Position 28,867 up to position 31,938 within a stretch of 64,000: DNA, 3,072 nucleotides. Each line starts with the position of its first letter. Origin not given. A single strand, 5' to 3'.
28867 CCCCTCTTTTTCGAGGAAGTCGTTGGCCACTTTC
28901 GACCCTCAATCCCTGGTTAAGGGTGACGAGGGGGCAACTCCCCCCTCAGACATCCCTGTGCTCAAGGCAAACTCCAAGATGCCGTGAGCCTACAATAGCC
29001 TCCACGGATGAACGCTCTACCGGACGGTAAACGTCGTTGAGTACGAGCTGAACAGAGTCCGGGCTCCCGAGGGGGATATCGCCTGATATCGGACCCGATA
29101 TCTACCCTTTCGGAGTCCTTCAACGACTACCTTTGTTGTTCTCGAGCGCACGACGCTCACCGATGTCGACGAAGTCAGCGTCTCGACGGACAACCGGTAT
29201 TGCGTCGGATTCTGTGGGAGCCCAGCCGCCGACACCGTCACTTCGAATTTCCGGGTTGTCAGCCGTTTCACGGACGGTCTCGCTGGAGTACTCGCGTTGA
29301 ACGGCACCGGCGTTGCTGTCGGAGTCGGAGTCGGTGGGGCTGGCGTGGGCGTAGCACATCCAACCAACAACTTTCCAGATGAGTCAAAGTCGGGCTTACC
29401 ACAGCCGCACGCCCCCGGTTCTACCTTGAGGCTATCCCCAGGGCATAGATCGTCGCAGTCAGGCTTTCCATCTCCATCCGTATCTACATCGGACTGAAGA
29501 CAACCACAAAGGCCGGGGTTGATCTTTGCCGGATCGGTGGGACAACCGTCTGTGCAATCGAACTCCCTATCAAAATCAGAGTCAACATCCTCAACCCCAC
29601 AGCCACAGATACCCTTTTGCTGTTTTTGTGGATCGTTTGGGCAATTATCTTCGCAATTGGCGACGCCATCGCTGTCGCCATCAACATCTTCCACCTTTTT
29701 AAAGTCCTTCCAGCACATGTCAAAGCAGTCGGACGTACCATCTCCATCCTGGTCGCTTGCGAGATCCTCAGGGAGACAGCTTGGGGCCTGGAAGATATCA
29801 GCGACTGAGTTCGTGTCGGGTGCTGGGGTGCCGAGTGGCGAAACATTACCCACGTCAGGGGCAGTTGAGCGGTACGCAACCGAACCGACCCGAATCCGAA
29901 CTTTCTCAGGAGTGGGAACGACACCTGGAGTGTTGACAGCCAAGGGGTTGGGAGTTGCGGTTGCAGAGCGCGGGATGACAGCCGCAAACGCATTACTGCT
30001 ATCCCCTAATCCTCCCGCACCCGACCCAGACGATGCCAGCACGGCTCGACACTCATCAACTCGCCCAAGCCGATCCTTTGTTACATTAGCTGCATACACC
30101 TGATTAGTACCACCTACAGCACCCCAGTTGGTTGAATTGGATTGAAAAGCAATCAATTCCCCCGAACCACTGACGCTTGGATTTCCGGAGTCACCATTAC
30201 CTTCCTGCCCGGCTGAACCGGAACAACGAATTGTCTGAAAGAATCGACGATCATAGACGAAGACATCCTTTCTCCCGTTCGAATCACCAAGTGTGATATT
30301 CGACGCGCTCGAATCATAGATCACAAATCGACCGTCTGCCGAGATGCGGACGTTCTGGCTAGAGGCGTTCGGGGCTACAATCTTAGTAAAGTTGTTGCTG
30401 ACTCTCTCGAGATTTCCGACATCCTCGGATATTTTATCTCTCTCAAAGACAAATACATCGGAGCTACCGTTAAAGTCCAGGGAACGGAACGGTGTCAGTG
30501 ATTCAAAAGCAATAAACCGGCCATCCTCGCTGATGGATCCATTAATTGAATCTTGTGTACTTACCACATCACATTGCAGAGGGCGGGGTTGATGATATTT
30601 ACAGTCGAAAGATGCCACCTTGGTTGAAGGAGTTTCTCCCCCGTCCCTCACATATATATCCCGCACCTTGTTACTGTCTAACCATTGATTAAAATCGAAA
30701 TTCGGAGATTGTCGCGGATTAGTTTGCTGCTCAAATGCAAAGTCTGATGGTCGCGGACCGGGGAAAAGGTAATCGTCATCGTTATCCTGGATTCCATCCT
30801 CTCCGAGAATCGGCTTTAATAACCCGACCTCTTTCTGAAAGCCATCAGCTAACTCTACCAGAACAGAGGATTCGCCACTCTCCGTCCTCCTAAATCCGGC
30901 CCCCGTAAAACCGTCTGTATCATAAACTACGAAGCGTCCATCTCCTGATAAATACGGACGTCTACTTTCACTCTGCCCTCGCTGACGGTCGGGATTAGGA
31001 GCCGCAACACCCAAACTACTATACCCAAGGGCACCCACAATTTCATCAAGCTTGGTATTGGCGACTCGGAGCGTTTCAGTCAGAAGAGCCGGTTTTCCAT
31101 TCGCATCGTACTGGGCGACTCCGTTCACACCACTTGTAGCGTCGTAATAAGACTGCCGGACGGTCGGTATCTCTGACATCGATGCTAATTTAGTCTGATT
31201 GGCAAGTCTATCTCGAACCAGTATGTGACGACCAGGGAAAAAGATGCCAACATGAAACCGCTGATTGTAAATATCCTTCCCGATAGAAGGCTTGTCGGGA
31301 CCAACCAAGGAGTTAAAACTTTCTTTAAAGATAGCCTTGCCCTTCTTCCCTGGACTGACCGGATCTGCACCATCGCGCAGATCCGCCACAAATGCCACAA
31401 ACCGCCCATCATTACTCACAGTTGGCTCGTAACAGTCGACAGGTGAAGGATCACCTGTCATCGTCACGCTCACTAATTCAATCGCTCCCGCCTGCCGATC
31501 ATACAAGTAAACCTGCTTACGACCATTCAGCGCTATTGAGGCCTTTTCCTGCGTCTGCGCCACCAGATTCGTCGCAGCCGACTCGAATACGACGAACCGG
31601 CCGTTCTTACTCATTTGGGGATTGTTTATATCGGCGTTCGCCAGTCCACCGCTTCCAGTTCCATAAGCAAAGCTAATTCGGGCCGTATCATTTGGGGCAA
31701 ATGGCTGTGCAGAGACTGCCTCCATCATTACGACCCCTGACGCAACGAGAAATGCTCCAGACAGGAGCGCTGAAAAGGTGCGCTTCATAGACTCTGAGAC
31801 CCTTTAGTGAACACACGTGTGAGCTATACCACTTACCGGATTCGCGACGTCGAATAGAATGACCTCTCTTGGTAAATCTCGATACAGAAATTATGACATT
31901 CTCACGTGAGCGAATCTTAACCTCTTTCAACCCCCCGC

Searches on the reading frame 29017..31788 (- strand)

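Call 3: search_protein_families(library=pfam, proteins=[window:29017-31788:-], max_evalue=0.1)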
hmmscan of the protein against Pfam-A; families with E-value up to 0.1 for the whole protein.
window:29017-31788:- (923 aa): 1 family
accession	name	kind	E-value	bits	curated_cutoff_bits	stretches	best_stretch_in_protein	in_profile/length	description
PF07676.18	PD40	-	1.2e-05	25.6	20.9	0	530-553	7-30/38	WD40-like Beta Propeller Repeat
